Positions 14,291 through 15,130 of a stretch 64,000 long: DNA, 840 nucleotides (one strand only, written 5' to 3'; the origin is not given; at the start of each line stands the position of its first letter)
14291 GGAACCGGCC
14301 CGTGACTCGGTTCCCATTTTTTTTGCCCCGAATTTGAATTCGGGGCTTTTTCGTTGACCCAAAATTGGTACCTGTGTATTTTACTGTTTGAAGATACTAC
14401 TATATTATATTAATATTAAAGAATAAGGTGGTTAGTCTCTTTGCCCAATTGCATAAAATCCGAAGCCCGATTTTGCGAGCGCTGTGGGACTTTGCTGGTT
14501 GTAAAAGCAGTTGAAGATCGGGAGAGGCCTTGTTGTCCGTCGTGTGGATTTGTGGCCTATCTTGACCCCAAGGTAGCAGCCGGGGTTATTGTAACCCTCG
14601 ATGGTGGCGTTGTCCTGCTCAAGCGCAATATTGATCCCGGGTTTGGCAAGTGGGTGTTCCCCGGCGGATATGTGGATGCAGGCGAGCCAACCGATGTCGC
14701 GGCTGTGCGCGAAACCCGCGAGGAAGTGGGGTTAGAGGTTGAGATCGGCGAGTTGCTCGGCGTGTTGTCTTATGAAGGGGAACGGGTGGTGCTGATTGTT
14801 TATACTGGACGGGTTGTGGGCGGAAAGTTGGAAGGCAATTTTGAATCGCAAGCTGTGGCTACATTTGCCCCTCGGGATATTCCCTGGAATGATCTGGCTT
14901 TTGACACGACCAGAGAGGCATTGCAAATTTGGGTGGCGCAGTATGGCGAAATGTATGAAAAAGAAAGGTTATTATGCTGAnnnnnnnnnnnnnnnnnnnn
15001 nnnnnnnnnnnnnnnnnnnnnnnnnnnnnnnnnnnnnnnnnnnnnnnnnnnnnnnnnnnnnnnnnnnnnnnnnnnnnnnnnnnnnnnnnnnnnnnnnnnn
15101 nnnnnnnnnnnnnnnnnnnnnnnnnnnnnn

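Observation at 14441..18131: Orphan NUDIX–CoxD–CoxE–XdhC module: molybdo-hydroxylase maturation genes without a cognate structural enzyme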

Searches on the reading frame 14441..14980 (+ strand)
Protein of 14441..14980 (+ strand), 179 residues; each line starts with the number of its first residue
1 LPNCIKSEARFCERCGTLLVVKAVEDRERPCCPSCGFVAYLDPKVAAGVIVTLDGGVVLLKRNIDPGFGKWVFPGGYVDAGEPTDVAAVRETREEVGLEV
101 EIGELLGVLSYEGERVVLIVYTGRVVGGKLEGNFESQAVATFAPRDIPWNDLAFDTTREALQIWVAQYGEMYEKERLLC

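Call 3: search_protein_families(library=pfam, proteins=[window:14441-14980:+], max_evalue=0.01)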
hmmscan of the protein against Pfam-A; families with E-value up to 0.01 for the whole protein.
window:14441-14980:+ (179 aa): 3 families
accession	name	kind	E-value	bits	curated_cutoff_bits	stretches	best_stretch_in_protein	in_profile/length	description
PF00293.34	NUDIX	-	1.8e-18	67.2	21.1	1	43-147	2-118/134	NUDIX domain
PF14803.11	Zn_ribbon_Nudix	-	3.6e-05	24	25.6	1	10-40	1-33/34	Nudix N-terminal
PF13240.11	Zn_Ribbon_1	-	0.0043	17.2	25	0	6-17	10-21/23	zinc-ribbon domain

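Call 4: search_protein_families(library=ncbifam, proteins=[window:14441-14980:+], max_evalue=0.01)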
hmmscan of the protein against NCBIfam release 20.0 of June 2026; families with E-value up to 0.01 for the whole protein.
window:14441-14980:+ (179 aa): 25 families
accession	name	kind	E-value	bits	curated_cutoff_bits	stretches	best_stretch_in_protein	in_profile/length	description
TIGR00586.1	mutt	equivalog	9.4e-13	48.3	97.9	1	44-121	6-86/129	8-oxo-dGTP diphosphatase MutT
NF006530.0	PRK08999.1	equivalog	1.5e-12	47.2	245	1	44-146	7-111/315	Nudix family hydrolase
NF052459.1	OxoGTPPhMutT1Mycb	equivalog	1.4e-10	40.7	475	1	66-166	26-127/292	8-oxo-(d)GTP phosphatase MutT1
NF003787.0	PRK05379.1-4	equivalog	1.5e-09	37.3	449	1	45-103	209-267/346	bifunctional nicotinamide-nucleotide adenylyltransferase/Nudix hydroxylase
NF008044.0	PRK10776.1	equivalog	1.8e-09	37.6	148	1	44-117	5-80/130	8-oxo-dGTP diphosphatase MutT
NF003788.0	PRK05379.1-5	equivalog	1.1e-08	34.8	354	1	45-109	214-278/351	bifunctional nicotinamide-nucleotide adenylyltransferase/Nudix hydroxylase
NF001299.0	PRK00241.1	equivalog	3.5e-08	33.2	158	1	7-101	100-191/263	NAD(+) diphosphatase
NF003786.0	PRK05379.1-2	equivalog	6.1e-08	32.2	397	1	45-107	219-281/354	bifunctional nicotinamide-nucleotide adenylyltransferase/Nudix hydroxylase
NF007834.0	PRK10546.1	equivalog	9.2e-08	32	156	1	49-118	9-81/135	pyrimidine (deoxy)nucleoside triphosphate diphosphatase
NF041652.1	Nud_hyd_Dein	equivalog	1e-06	29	200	1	46-120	15-97/152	Nudix hydrolase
NF006961.0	PRK09438.1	equivalog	1.2e-06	28.1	103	1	44-102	9-65/151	dihydroneopterin triphosphate diphosphatase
NF003791.0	PRK05379.2-3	equivalog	5.5e-06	25.8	409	1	44-107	202-265/340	bifunctional nicotinamide-nucleotide adenylyltransferase/Nudix hydroxylase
NF011963.0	PRK15434.1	subfamily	3.5e-05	23.6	146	1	43-108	16-84/159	GDP-mannose mannosyl hydrolase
NF003790.0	PRK05379.2-2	equivalog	8.6e-05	21.8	403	1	44-100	217-273/354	bifunctional nicotinamide mononucleotide adenylyltransferase/ADP-ribose pyrophosphatase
NF001937.0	PRK00714.1-4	equivalog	0.00011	21.9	139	1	46-106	10-68/161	RNA pyrophosphohydrolase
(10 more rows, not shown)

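Call 17: find_homologous_proteins(query=window:14441-14980:+, max_evalue=0.00001)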
Query window:14441-14980:+ (179 aa): 1015 proteins with E <= 0.00001 among 1600 candidates; the best 120 are listed.
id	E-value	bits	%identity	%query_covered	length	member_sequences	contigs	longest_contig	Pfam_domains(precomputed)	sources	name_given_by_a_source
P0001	7.0e-116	403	99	100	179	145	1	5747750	PF00293.35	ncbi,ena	-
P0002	1.1e-114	399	98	100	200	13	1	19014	PF14803.12,PF00293.35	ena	-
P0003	1.7e-114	398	98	100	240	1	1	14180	PF14803.12,PF00293.35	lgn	-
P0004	1.3e-87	310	80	96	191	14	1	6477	PF00293.35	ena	-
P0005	1.8e-87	310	82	92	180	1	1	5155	PF14803.12,PF00293.35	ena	-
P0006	4.3e-87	309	84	92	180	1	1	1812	PF14803.12,PF00293.35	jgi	-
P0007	9.7e-87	308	82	92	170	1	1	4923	PF14803.12,PF00293.35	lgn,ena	-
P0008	1.1e-83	298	77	94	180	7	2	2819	PF00293.35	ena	-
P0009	3.3e-81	290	76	96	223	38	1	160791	PF00293.35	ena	-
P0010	4.9e-77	276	74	92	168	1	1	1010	PF14803.12,PF00293.35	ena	-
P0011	6.1e-74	266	73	92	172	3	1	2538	PF14803.12,PF00293.35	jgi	jgi:ADP-ribose pyrophosphatase YjhB (NUDIX family)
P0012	2.5e-73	264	69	93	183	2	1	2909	PF00293.35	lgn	-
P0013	1.5e-72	261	72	93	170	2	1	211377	PF00293.35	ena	-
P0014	2.7e-72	260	69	93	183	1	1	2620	PF00293.35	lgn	-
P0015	9.0e-72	259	69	91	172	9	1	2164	PF00293.35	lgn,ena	-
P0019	8.2e-68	246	69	89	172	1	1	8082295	PF14803.12,PF00293.35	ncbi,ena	-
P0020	2.7e-67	244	67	91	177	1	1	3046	PF14803.12,PF00293.35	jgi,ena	-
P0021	4.6e-66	240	68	89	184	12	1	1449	PF14803.12,PF00293.35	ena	-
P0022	4.9e-66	240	66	90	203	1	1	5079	PF14803.12,PF00293.35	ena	-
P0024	1.2e-65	239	68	89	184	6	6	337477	PF14803.12,PF00293.35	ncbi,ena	-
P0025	1.5e-64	235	65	90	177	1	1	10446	PF14803.12,PF00293.35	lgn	-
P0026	2.5e-64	234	68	88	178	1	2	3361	PF14803.12,PF00293.35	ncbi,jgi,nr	ncbi:MAG: NUDIX hydrolase [Candidatus Latescibacteria bacterium]|jgi:mutator protein MutT|nr:NUDIX h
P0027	2.7e-64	234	67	90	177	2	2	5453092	PF14803.12,PF00293.35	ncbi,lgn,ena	-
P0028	6.8e-64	233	65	90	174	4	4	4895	PF14803.12,PF00293.35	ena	-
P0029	1.0e-63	233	66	90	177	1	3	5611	PF14803.12,PF00293.35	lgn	-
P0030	1.1e-63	232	66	88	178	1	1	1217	PF14803.12,PF00293.35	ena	-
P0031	1.2e-63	232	66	90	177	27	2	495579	PF14803.12,PF00293.35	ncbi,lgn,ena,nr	ncbi:MAG: NUDIX hydrolase [Gemmatimonadetes bacterium]|nr:NUDIX hydrolase [Gemmatimonadota bacterium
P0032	1.2e-63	232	67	91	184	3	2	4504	PF14803.12,PF00293.35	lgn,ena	-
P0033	1.3e-63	232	66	90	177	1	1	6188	PF14803.12,PF00293.35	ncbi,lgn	-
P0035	1.9e-63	232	68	88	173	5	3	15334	PF14803.12,PF00293.35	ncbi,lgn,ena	-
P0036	2.0e-63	232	66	90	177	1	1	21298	PF14803.12,PF00293.35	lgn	-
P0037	2.3e-63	231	65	90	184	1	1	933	PF14803.12,PF00293.35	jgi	jgi:ADP-ribose pyrophosphatase YjhB (NUDIX family)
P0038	2.7e-63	231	65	90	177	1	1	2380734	PF14803.12,PF00293.35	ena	-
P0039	3.6e-63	231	67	89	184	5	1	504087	PF14803.12,PF00293.35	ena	-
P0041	4.7e-63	230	65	92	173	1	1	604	PF14803.12,PF00293.35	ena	-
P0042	7.2e-63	230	65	90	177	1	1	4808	PF14803.12,PF00293.35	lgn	-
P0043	8.3e-63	230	66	91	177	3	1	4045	PF14803.12,PF00293.35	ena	-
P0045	1.6e-62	229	64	91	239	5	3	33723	PF14803.12,PF00293.35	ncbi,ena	-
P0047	3.9e-62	227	65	92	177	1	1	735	PF14803.12,PF00293.35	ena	-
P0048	7.3e-62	226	65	90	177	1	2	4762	PF14803.12,PF00293.35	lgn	-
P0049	8.1e-62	226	66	90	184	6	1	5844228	PF14803.12,PF00293.35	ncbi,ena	-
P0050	9.5e-62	226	63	93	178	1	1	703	PF14803.12,PF00293.35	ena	-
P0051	1.1e-60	223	59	94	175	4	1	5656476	PF14803.12,PF00293.35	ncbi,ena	-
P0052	1.2e-60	222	65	87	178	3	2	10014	PF14803.12,PF00293.35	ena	-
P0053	1.2e-60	222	62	92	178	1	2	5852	PF14803.12,PF00293.35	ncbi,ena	-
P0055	9.1e-60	220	62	90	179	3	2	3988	PF14803.12,PF00293.35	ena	-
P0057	5.1e-59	217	60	92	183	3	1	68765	PF14803.12,PF00293.35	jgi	jgi:ADP-ribose pyrophosphatase YjhB (NUDIX family)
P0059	7.3e-59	217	60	93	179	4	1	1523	PF14803.12,PF00293.35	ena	-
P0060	4.2e-58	214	61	90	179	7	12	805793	PF14803.12,PF00293.35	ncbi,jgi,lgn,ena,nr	ncbi:MAG: NUDIX hydrolase [Gemmatimonadetes bacterium]|nr:NUDIX hydrolase [Gemmatimonadota bacterium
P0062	5.8e-58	214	61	89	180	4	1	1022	PF14803.12,PF00293.35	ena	-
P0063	1.2e-57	213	60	94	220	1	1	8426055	PF00293.35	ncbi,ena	-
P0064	1.6e-57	212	66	88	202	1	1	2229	PF14803.12,PF00293.35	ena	-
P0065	2.1e-57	212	61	91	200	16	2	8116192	PF14803.12,PF00293.35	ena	-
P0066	4.7e-57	211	59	90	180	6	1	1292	PF14803.12,PF00293.35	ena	-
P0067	7.5e-57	210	60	91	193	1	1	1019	PF14803.12,PF00293.35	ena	-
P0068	8.7e-57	210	58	93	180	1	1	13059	PF14803.12,PF00293.35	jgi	jgi:8-oxo-dGTP diphosphatase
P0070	2.3e-56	209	60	88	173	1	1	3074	PF14803.12,PF00293.35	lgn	-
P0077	2.5e-55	205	58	90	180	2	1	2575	PF14803.12,PF00293.35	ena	-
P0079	3.3e-51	192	59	89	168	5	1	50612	PF14803.12,PF00293.35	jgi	jgi:mutator protein MutT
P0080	3.8e-51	192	58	88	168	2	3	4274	PF14803.12,PF00293.35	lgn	-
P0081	1.3e-50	190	53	94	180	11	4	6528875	PF14803.12,PF00293.35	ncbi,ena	-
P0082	1.4e-50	190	55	88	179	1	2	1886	PF14803.12,PF00293.35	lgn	-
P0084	2.6e-50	189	56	90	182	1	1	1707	PF14803.12,PF00293.35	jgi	jgi:8-oxo-dGTP diphosphatase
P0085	2.7e-50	189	56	90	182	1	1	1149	PF14803.12,PF00293.35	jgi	jgi:8-oxo-dGTP diphosphatase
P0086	3.5e-50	188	56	90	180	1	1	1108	PF14803.12,PF00293.35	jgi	jgi:8-oxo-dGTP diphosphatase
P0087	3.7e-50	188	53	94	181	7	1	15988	PF14803.12,PF00293.35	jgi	jgi:ADP-ribose pyrophosphatase YjhB (NUDIX family)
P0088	3.7e-50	188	56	90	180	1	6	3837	PF14803.12,PF00293.35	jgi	jgi:8-oxo-dGTP diphosphatase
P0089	4.0e-50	188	56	90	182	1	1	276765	PF14803.12,PF00293.35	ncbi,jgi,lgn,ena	-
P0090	5.9e-50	188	56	90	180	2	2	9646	PF14803.12,PF00293.35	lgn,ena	-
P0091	7.8e-50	187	54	89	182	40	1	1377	PF14803.12,PF00293.35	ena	-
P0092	1.0e-49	187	55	90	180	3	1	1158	PF14803.12,PF00293.35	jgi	jgi:ADP-ribose pyrophosphatase YjhB (NUDIX family)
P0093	2.1e-49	186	54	94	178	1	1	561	PF14803.12,PF00293.35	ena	-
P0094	2.2e-49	186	55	90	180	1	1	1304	PF14803.12,PF00293.35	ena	-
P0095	2.5e-49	186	53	90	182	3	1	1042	PF14803.12,PF00293.35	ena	-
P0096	2.6e-49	186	51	94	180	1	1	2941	PF14803.12,PF00293.35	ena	-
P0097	3.3e-49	185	55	90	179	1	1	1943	PF14803.12,PF00293.35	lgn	-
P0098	3.5e-49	185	55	87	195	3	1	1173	PF14803.12,PF00293.35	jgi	-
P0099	4.2e-49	185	54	91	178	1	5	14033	PF14803.12,PF00293.35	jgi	jgi:ADP-ribose pyrophosphatase YjhB (NUDIX family)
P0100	5.9e-49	184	55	91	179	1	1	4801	PF14803.12,PF00293.35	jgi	jgi:ADP-ribose pyrophosphatase YjhB (NUDIX family)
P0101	7.5e-49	184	55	90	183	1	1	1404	PF14803.12,PF00293.35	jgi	-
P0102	9.7e-49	184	55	90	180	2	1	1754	PF14803.12,PF00293.35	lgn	-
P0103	1.1e-48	184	55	89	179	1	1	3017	PF14803.12,PF00293.35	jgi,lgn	-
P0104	1.1e-48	183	55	90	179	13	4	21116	PF14803.12,PF00293.35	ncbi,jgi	jgi:ADP-ribose pyrophosphatase YjhB (NUDIX family)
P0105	1.4e-48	183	55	90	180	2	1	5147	PF14803.12,PF00293.35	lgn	-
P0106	1.4e-48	183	54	93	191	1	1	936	PF14803.12,PF00293.35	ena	-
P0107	1.6e-48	183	55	90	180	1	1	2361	PF14803.12,PF00293.35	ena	-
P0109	1.9e-48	183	53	90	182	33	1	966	PF14803.12,PF00293.35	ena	-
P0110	2.2e-48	183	54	90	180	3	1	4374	PF14803.12,PF00293.35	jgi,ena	-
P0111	2.2e-48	183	51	94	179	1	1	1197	PF14803.12,PF00293.35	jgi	-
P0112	2.4e-48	182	55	90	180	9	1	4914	PF14803.12,PF00293.35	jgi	jgi:ADP-ribose pyrophosphatase YjhB (NUDIX family)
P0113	2.6e-48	182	52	92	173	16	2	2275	PF14803.12,PF00293.35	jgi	jgi:ADP-ribose pyrophosphatase YjhB (NUDIX family)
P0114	2.6e-48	182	55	90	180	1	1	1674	PF14803.12,PF00293.35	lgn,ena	-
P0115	2.6e-48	182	55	89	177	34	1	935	PF14803.12,PF00293.35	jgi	jgi:8-oxo-dGTP diphosphatase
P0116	2.9e-48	182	52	94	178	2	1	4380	PF14803.12,PF00293.35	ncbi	-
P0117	3.4e-48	182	54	90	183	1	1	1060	PF14803.12,PF00293.35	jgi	jgi:ADP-ribose pyrophosphatase YjhB (NUDIX family)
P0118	4.4e-48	182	56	90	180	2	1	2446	PF14803.12,PF00293.35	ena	-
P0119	4.4e-48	182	52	93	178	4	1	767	PF14803.12,PF00293.35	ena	-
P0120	4.6e-48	181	54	90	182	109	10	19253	PF14803.12,PF00293.35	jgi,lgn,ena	jgi:ADP-ribose pyrophosphatase YjhB (NUDIX family)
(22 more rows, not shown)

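Call 19: find_related_loci(query=A1, collection=genome_contigs, flank=10000)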
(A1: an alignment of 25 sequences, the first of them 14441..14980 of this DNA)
Query A1 (179 aa) in genome_contigs; peptide patterns used: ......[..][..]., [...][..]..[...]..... (x = any residue, [..] = any of these).
600 stretches matched a pattern (row limit reached: there are more); 596 encode a relative of the query (tblastn E <= 1e-3); the best 80 are kept; 80 distinct loci.
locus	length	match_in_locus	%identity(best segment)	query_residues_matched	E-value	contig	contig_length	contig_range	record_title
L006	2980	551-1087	97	1-179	9e-119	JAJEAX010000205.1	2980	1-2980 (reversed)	MAG: Candidatus Latescibacterota bacterium isolate jk18x7bins.9 k141_1777393, whole genome shotgun sequence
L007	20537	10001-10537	98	1-179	7e-115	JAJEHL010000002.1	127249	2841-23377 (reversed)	MAG: Candidatus Latescibacterota bacterium isolate p16x60bins.49 k141_161791, whole genome shotgun sequence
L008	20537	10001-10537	98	1-179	8e-115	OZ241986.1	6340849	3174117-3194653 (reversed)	MAG: Candidatus Latescibacterota bacterium isolate 0d522d25-140f-41b3-910f-d932058e053c genome assembly, chromosome: 1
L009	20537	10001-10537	98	1-179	2e-114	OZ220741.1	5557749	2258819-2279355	MAG: Candidatus Latescibacterota bacterium isolate a9e09e5c-d410-47d8-823c-ef7e39eb5a37 genome assembly, chromosome: 1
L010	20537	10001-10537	97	1-179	1e-113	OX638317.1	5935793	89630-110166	MAG: uncultured Latescibacteria bacterium isolate cbbe8a84-e08a-4d06-a76e-2eb930d8ff24 genome assembly, chromosome: 1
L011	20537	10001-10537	97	1-179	1e-113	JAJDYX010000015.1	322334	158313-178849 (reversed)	MAG: Candidatus Latescibacterota bacterium isolate jk18x34bins.57 k141_282187, whole genome shotgun sequence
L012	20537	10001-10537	97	1-179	6e-113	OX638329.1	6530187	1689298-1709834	MAG: uncultured Latescibacteria bacterium isolate 03e23b1f-02ed-4bf0-8d8f-a367d3d93791 genome assembly, chromosome: 1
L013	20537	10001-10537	96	1-179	9e-113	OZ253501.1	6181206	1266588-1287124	MAG: Candidatus Latescibacterota bacterium isolate f485d00f-16df-4488-a4d1-ddfd292eb512 genome assembly, chromosome: 1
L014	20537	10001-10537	96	1-179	4e-112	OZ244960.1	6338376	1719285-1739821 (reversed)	MAG: Candidatus Latescibacterota bacterium isolate 84ceb019-2832-410a-8319-f59b3e32517b genome assembly, chromosome: 1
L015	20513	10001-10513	79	1-171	7e-83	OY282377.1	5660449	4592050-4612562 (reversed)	MAG: uncultured Latescibacteria bacterium genome assembly, chromosome: 1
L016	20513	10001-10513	75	1-171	9e-83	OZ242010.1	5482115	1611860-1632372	MAG: Candidatus Latescibacterota bacterium isolate 318c57a3-5c92-4b38-acc3-b9680ed3e2d2 genome assembly, chromosome: 1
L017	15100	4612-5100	72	5-167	6e-76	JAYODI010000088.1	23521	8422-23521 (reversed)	MAG: Candidatus Latescibacterota bacterium isolate 139553_S155_metabat_bins_2.tsv.104 NODE_2754_length_23521_cov_7.47899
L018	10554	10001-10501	68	5-171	1e-71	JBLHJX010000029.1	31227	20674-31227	MAG: Candidatus Latescibacterota bacterium isolate 3300054698_44 Ga0535670_0001771, whole genome shotgun sequence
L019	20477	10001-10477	69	9-167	6e-69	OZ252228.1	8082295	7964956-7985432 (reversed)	MAG: Candidatus Latescibacterota bacterium isolate 2d5a3a6b-ac94-4199-888f-c4fbb53c5f42 genome assembly, chromosome: 1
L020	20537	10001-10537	98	1-179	8e-115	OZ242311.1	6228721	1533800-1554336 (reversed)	MAG: Candidatus Latescibacterota bacterium isolate bccf755e-c1ee-4055-8c2e-878efcd7d1d4 genome assembly, chromosome: 1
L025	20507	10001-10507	59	2-170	2e-62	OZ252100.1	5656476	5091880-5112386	MAG: Candidatus Latescibacterota bacterium isolate a405b522-c60e-4cbd-8fa6-7b572aa56bb7 genome assembly, chromosome: 1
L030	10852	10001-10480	57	8-167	4e-56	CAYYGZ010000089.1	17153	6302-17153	MAG TPA_asm: uncultured bacterium isolate SRP308112_co1_409 genome assembly, contig: NODE_5507_length_17153_cov_5.152123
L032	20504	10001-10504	60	2-169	1e-55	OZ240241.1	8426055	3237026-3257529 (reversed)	MAG: Candidatus Latescibacterota bacterium isolate 5029ecf2-d60f-4a19-a35b-269815a0a5cf genome assembly, chromosome: 1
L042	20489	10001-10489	54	8-168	7e-51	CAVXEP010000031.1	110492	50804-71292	MAG: uncultured delta proteobacterium isolate MFD02360.bin.2.146 genome assembly, contig: contig_8555, whole genome shot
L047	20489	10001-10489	52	8-168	4e-50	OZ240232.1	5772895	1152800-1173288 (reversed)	MAG: Candidatus Versatilivoraceae bacterium isolate ed3112cf-5d09-4b03-98f8-4139f083c0eb genome assembly, chromosome: 1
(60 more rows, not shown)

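Call 23: find_encoding_contigs(protein=P0019, flank=10000, max_places=1)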
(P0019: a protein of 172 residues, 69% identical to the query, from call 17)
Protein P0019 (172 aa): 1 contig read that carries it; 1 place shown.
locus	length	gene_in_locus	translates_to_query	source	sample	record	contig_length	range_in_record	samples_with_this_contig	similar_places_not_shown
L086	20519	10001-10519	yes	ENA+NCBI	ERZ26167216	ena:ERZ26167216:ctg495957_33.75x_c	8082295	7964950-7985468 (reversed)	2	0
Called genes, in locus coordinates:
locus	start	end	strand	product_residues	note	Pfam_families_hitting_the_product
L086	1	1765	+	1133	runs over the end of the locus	PF05231:MASE1, PF03924:CHASE, PF00512:HisKA, PF02518:HATPase_c, PF00072:Response_reg, PF01627:Hpt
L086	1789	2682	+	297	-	PF13613:HTH_Tnp_4, PF01609:DDE_Tnp_1, PF13359:DDE_Tnp_4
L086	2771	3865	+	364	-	PF02690:Na_Pi_cotrans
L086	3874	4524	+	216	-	PF01895:PhoU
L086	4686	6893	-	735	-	PF13089:PP_kinase_N, PF02503:PP_kinase, PF17941:PP_kinase_C_1, PF13090:PP_kinase_C, PF13091:PLDc_2 (weak)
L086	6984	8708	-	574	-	PF02541:Ppx-GppA, PF21447:Ppx-GppA_III, PF01966:HD (weak)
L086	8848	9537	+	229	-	-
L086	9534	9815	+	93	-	-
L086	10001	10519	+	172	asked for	PF14803:Zn_ribbon_Nudix (weak), PF00293:NUDIX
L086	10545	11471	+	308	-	PF13191:AAA_16 (faint), PF05496:RuvB_N (faint), PF00004:AAA, PF07726:AAA_3 (faint), PF07728:AAA_5, PF13401:AAA_22 (weak)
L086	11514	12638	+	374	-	PF05762:VWA_CoxE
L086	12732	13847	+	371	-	PF02625:XdhC_CoxI, PF13478:XdhC_C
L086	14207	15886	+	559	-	PF00072:Response_reg, PF02518:HATPase_c, PF00072:Response_reg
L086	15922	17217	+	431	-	PF00989:PAS, PF08448:PAS_4, PF13426:PAS_9, PF08447:PAS_3 (weak), PF07536:HWE_HK (weak), PF07568:HisKA_2, PF13581:HATPase_c_2, PF02518:HATPase_c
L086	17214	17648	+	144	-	PF00072:Response_reg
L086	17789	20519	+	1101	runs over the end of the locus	PF00069:Pkinase, PF07714:PK_Tyr_Ser-Thr, PF13191:AAA_16, PF17874:TPR_MalT (weak), PF13424:TPR_12 (weak), PF14938:SNAP (weak), PF13424:TPR_12, PF13424:TPR_12, +7 more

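Call 24: find_encoding_contigs(protein=P0063, flank=10000, max_places=1)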
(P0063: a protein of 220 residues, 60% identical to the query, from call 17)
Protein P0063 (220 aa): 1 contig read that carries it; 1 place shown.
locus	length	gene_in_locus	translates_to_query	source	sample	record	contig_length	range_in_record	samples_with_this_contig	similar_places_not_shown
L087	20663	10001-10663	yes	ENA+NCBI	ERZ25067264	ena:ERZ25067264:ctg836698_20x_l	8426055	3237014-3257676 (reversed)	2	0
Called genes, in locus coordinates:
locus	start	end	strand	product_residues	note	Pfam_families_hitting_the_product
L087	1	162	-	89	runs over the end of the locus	-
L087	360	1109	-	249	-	PF00590:TP_methylase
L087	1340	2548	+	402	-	PF07592:DDE_Tnp_ISAZ013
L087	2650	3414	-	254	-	PF01261:AP_endonuc_2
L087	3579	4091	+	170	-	PF13302:Acetyltransf_3 (weak), PF00583:Acetyltransf_1, PF13673:Acetyltransf_10 (weak), PF13508:Acetyltransf_7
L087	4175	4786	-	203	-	-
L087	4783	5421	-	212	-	-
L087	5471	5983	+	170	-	-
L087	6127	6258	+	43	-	PF08534:Redoxin, PF00578:AhpC-TSA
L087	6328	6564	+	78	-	PF00578:AhpC-TSA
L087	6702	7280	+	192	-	PF00027:cNMP_binding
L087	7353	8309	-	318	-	-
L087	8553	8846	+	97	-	-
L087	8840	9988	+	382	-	PF28492:Beta_helix_4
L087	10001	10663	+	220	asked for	PF00293:NUDIX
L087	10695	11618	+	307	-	PF05496:RuvB_N (faint), PF00004:AAA, PF07726:AAA_3 (faint), PF07728:AAA_5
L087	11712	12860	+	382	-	PF05762:VWA_CoxE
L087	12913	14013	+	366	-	PF02625:XdhC_CoxI, PF13478:XdhC_C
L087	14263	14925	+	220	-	PF04012:PspA_IM30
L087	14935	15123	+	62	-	-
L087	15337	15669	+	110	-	-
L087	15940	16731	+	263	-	PF05721:PhyH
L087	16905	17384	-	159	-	PF00583:Acetyltransf_1, PF13673:Acetyltransf_10, PF13508:Acetyltransf_7, PF14542:Acetyltransf_CG (weak)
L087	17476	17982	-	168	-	PF01451:LMWPc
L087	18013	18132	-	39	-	-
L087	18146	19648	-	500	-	PF00474:SSF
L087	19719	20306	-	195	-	PF13358:DDE_3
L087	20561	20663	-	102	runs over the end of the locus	PF13384:HTH_23, PF13518:HTH_28 (weak), PF13551:HTH_29, PF13565:HTH_32 (weak)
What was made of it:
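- The cassette is intact in 8-Mb genomes where both flanks differ (L086, L087; calls 23, 24).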
